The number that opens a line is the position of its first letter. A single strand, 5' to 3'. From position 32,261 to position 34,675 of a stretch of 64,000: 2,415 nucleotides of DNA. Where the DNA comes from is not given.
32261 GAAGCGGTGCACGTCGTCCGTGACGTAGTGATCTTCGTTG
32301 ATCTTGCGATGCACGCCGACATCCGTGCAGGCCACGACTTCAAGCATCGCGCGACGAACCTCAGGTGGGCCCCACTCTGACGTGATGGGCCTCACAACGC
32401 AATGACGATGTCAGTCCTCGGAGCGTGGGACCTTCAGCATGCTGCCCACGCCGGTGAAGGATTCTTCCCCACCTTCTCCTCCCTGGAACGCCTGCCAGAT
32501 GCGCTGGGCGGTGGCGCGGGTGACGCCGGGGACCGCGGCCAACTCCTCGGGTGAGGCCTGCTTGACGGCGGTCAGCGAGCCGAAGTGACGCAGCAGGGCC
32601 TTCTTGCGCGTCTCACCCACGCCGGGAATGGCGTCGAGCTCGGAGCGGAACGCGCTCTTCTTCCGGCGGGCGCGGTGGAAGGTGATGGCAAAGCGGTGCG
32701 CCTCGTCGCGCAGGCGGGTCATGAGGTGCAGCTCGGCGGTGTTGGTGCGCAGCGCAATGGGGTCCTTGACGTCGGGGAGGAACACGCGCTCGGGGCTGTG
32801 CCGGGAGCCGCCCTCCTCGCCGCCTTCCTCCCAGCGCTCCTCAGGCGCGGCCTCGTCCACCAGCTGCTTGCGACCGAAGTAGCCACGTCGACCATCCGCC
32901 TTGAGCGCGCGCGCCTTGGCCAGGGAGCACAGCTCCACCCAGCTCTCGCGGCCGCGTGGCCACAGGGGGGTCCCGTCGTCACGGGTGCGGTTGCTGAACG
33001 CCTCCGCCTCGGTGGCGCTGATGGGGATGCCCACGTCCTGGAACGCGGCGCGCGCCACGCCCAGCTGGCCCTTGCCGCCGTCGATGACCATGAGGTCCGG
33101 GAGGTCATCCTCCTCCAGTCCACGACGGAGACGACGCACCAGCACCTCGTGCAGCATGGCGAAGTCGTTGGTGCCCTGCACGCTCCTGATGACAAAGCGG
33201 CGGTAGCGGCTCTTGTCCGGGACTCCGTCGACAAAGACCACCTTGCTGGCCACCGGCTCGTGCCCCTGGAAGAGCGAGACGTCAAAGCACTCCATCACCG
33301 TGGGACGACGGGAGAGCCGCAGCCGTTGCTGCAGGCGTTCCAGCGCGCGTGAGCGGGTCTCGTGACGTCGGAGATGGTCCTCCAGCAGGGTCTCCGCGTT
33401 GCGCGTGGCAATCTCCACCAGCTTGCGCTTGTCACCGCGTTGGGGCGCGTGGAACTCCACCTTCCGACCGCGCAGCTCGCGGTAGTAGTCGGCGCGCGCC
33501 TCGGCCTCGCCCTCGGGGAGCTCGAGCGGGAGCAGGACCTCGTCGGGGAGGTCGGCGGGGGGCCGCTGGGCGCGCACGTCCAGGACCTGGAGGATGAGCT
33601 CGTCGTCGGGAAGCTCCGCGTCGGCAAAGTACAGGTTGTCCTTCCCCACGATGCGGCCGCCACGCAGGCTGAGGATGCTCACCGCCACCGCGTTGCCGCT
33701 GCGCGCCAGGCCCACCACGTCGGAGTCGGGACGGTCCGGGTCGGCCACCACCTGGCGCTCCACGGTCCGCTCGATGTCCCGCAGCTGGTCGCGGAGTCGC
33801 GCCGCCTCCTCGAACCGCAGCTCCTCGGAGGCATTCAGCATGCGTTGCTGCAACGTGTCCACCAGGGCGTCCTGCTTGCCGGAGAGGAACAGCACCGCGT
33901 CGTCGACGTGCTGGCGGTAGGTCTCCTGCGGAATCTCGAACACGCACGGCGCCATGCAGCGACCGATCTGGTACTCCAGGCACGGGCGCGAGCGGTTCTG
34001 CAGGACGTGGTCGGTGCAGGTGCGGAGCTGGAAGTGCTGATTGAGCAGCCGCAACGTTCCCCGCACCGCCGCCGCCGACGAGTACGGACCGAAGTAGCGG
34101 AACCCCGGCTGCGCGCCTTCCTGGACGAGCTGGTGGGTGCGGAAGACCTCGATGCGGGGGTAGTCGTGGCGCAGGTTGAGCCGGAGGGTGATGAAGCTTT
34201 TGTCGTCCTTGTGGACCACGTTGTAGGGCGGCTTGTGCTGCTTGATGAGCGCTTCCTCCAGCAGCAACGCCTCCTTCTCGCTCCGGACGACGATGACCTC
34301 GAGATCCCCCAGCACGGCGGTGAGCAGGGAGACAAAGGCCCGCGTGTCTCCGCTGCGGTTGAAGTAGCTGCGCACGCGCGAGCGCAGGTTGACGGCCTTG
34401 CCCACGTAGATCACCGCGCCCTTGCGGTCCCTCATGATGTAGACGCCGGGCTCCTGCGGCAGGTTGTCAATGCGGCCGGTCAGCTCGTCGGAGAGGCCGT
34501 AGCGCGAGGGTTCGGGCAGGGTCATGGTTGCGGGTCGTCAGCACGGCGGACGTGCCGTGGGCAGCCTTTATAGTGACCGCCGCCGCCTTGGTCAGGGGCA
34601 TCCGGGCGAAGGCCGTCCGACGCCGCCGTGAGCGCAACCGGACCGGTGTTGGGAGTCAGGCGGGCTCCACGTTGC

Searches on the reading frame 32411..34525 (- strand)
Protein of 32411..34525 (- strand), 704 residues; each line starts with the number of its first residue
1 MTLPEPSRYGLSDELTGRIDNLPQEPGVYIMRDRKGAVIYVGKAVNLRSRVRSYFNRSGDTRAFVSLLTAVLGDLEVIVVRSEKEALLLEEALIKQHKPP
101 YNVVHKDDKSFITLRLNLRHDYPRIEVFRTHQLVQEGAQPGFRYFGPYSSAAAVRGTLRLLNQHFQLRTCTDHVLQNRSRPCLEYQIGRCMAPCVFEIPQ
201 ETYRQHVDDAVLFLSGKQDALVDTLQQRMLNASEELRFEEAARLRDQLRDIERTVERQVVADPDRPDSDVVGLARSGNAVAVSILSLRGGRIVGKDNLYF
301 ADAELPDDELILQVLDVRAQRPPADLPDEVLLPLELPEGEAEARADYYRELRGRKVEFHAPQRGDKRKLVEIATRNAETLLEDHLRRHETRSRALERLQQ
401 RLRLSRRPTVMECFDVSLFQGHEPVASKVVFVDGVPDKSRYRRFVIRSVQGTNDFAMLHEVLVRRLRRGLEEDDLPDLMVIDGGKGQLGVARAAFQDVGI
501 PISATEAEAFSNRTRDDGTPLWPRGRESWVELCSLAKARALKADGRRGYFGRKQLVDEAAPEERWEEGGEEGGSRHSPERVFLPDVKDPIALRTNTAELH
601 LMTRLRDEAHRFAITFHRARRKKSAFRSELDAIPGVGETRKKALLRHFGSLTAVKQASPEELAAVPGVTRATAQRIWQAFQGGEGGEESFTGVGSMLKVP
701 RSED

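Call 40: search_protein_families(library=pfam, proteins=[window:32411-34525:-], max_evalue=0.00001)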
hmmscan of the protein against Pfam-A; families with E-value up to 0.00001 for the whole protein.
window:32411-34525:- (704 aa): 7 families
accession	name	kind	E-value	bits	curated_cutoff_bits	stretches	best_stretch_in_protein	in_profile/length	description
PF08459.17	UvrC_RNaseH_dom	-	5.1e-43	147.1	22.3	2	399-500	1-103/159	UvrC RNAse H endonuclease domain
PF22920.2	UvrC_RNaseH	-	1e-21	77.5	24.3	1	267-384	1-116/116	UvrC Ribonuclease H-like domain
PF14520.12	HHH_5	-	1.5e-12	48.2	27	1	629-678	3-53/57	Helix-hairpin-helix domain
PF00633.29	HHH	-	4.6e-10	39.3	24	1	653-676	4-27/30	Helix-hairpin-helix motif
PF12826.13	HHH_2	-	2e-09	37.9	27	1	633-681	8-56/64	Helix-hairpin-helix motif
PF01541.30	GIY-YIG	-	5.2e-09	36.7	22.6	1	26-102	2-78/78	GIY-YIG catalytic domain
PF02151.25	UVR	-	4.4e-08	33.1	21.5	1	220-253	2-35/36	UvrB/uvrC motif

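Call 48: find_homologous_proteins(query=window:32411-34525:-, max_evalue=1e-50)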
Query window:32411-34525:- (704 aa): 7937 proteins with E <= 1e-50 among 8000 candidates; the best 120 are listed.
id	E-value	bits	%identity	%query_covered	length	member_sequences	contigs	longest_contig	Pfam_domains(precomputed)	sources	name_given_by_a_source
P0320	0.0e+0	1575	100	100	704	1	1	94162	PF12826.14,PF27096.1,PF14520.13,PF02151.26,PF01541.31,PF22920.3,PF00633.30,PF08459.18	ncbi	ncbi:MAG: excinuclease ABC subunit UvrC [Myxococcota bacterium]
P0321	5.6e-290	982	67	95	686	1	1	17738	PF12826.14,PF27096.1,PF14520.13,PF02151.26,PF01541.31,PF22920.3,PF00633.30,PF08459.18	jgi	jgi:excinuclease ABC subunit C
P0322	5.8e-285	965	65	96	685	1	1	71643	PF27096.1,PF14520.13,PF02151.26,PF01541.31,PF22920.3,PF08459.18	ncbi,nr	ncbi:MAG: excinuclease ABC subunit UvrC [Deltaproteobacteria bacterium]|nr:excinuclease ABC subunit 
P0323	2.1e-278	944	63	96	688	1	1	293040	PF12826.14,PF27096.1,PF14520.13,PF02151.26,PF01541.31,PF22920.3,PF00633.30,PF08459.18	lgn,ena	-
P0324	2.5e-192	659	50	95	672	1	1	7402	PF12826.14,PF27096.1,PF14520.13,PF02151.26,PF01541.31,PF22920.3,PF08459.18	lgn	-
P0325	2.8e-191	656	51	95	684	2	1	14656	PF12826.14,PF27096.1,PF14520.13,PF02151.26,PF01541.31,PF22920.3,PF08459.18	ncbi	-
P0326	4.7e-191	655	50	94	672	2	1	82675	PF12826.14,PF27096.1,PF14520.13,PF02151.26,PF01541.31,PF22920.3,PF08459.18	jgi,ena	-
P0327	5.2e-191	655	51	94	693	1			PF12826.14,PF27096.1,PF14520.13,PF02151.26,PF01541.31,PF22920.3,PF08459.18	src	-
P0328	1.3e-190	654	52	95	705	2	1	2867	PF12826.14,PF27096.1,PF14520.13,PF02151.26,PF01541.31,PF22920.3,PF08459.18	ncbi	-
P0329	1.9e-190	653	51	95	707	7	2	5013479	PF12826.14,PF27096.1,PF14520.13,PF02151.26,PF01541.31,PF22920.3,PF08459.18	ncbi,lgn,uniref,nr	ncbi:excinuclease ABC subunit UvrC [Anaeromyxobacter dehalogenans]|uniref:UvrABC system protein C n=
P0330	2.4e-190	653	51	95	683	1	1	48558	PF12826.14,PF27096.1,PF14520.13,PF02151.26,PF01541.31,PF22920.3,PF08459.18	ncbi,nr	ncbi:MAG TPA: excinuclease ABC subunit UvrC [Anaeromyxobacteraceae bacterium]|nr:excinuclease ABC su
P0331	3.8e-190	652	50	95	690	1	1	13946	PF12826.14,PF27096.1,PF14520.13,PF02151.26,PF01541.31,PF22920.3,PF00633.30,PF08459.18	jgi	jgi:excinuclease ABC subunit C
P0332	7.2e-190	651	50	95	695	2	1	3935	PF12826.14,PF27096.1,PF14520.13,PF02151.26,PF01541.31,PF22920.3,PF08459.18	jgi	jgi:excinuclease ABC subunit C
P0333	9.0e-190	651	51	95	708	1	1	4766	PF12826.14,PF27096.1,PF14520.13,PF02151.26,PF01541.31,PF22920.3,PF08459.18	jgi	jgi:excinuclease ABC subunit C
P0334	1.2e-189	650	50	94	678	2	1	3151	PF12826.14,PF27096.1,PF14520.13,PF02151.26,PF01541.31,PF22920.3,PF08459.18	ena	-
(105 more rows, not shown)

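Call 50: find_encoding_contigs(protein=P0323, flank=10000, max_places=2)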
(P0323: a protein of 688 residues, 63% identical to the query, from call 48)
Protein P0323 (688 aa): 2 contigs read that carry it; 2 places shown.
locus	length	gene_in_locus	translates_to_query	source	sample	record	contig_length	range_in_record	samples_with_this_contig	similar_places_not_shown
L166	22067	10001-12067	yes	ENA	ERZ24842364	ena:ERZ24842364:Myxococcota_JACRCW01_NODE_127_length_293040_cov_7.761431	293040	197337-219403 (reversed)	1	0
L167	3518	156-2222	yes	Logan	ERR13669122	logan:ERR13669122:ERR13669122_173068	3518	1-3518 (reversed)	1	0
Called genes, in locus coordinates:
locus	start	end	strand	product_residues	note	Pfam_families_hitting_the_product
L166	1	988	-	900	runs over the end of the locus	PF13646:HEAT_2 (weak), PF02985:HEAT (faint), PF03130:HEAT_PBS (faint), PF13646:HEAT_2, PF00437:T2SSE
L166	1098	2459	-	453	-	PF01546:Peptidase_M20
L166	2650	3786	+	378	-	PF00266:Aminotran_5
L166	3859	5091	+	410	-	PF00389:2-Hacid_dh, PF02826:2-Hacid_dh_C, PF22629:ACT_AHAS_ss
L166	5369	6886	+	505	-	-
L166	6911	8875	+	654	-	PF13086:AAA_11, PF13245:AAA_19, PF13604:AAA_30, PF01443:Viral_helicase1 (faint), PF13087:AAA_12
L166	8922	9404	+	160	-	-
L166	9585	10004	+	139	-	PF01894:YjbQ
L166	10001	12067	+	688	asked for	PF01541:GIY-YIG (weak), PF27096:UvrC_M, PF02151:UVR (weak), PF22920:UvrC_RNaseH, PF08459:UvrC_RNaseH_dom, PF00633:HHH (faint), PF12826:HHH_2 (weak), PF14520:HHH_5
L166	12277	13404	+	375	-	-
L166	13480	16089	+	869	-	PF00989:PAS, PF08448:PAS_4, PF08447:PAS_3, PF00989:PAS, PF08447:PAS_3, PF13426:PAS_9, PF08448:PAS_4, PF00512:HisKA, +5 more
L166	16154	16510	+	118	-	-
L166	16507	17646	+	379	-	-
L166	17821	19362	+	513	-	PF13428:TPR_14 (faint), PF13424:TPR_12 (faint), PF14559:TPR_19 (faint), PF07719:TPR_2 (faint), PF07721:TPR_4 (faint), PF13432:TPR_16 (weak)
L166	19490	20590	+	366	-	PF01471:PG_binding_1, PF09374:PG_binding_3 (faint)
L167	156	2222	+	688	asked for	PF01541:GIY-YIG (weak), PF27096:UvrC_M, PF02151:UVR (weak), PF22920:UvrC_RNaseH, PF08459:UvrC_RNaseH_dom, PF00633:HHH (faint), PF12826:HHH_2 (weak), PF14520:HHH_5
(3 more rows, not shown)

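Call 51: find_encoding_contigs(protein=P0322, flank=10000, max_places=2)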
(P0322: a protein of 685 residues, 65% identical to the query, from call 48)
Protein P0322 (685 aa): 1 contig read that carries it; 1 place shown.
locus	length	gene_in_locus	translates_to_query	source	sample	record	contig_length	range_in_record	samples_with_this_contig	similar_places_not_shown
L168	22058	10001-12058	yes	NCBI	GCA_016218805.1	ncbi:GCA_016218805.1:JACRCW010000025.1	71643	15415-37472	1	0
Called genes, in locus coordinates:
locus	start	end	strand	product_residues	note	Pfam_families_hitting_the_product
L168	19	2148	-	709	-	PF00498:FHA, PF16697:Yop-YscD_cpl, PF00498:FHA, PF16697:Yop-YscD_cpl, PF07719:TPR_2 (faint), PF13432:TPR_16 (faint), PF14559:TPR_19 (faint), PF13414:TPR_11 (weak)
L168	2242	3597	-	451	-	PF22694:CtpB_N-like, PF00595:PDZ (weak), PF13180:PDZ_2, PF17820:PDZ_6, PF03572:Peptidase_S41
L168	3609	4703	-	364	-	PF02606:LpxK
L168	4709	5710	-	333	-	-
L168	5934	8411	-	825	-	PF00488:MutS_V, PF20297:MSSS (weak), PF01713:Smr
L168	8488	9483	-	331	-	PF01300:Sua5_yciO_yrdC, PF03481:Sua5_C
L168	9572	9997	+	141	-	PF01894:YjbQ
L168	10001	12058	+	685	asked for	PF01541:GIY-YIG, PF27096:UvrC_M, PF02151:UVR (weak), PF22920:UvrC_RNaseH, PF08459:UvrC_RNaseH_dom, PF14520:HHH_5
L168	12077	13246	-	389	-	PF04055:Radical_SAM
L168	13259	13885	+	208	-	-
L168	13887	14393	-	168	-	PF03449:GreA_GreB_N, PF01272:GreA_GreB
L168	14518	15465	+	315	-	PF00698:Acyl_transf_1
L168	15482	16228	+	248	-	PF00106:adh_short, PF08659:KR, PF13561:adh_short_C2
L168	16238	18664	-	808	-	PF00676:E1_dh, PF02779:Transket_pyr, PF02780:Transketolase_C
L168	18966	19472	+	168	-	PF14361:RsbRD_N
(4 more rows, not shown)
